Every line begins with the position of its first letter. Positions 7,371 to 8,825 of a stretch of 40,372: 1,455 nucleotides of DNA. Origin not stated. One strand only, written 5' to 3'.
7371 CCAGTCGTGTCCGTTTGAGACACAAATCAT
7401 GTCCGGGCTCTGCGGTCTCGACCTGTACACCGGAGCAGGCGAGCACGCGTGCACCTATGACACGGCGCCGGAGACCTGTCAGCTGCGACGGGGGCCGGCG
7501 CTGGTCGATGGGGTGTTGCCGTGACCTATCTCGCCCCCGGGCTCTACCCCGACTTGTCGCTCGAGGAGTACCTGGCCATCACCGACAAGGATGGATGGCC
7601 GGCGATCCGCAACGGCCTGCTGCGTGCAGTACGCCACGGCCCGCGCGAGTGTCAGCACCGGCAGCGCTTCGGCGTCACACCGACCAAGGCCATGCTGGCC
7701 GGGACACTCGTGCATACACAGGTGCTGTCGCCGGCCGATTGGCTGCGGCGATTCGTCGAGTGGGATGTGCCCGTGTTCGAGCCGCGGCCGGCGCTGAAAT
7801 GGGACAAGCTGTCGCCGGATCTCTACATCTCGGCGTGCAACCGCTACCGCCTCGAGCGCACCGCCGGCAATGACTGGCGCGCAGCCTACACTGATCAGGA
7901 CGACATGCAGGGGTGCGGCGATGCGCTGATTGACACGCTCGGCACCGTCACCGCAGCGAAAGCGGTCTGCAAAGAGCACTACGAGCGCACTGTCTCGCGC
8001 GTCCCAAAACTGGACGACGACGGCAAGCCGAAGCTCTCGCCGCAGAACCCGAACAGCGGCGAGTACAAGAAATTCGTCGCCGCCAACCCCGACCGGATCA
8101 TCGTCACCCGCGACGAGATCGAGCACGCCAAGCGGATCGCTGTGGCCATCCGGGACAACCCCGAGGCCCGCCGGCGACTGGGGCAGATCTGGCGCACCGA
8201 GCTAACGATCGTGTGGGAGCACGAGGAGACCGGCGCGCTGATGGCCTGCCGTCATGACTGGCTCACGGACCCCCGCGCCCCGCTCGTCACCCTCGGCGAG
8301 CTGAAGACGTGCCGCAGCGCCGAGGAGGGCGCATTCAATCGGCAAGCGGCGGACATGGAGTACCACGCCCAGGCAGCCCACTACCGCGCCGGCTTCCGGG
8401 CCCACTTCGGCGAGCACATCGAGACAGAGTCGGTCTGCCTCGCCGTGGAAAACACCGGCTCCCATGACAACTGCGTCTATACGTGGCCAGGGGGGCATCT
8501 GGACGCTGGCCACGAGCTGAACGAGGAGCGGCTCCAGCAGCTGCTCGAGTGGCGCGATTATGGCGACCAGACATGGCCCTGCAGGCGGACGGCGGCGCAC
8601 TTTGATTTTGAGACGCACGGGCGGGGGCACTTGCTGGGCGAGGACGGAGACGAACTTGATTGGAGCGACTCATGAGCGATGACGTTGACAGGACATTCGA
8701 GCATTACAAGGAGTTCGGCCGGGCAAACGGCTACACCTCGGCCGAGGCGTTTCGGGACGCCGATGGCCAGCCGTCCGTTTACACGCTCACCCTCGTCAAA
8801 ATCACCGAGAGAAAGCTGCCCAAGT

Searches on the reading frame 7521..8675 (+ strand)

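Call 40: search_protein_families(library=phrogs, proteins=[window:7521-8675:+], max_evalue=0.001)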
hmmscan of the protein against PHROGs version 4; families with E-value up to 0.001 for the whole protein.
window:7521-8675:+ (384 aa): 2 families
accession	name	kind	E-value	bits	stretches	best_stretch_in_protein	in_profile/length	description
phrog_412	-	DNA, RNA and nucleotide metabolism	8.6e-37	128.4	1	6-353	138-391/440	exonuclease VIII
phrog_607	-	DNA, RNA and nucleotide metabolism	9.8e-11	41.6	1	53-297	621-804/883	exonuclease VII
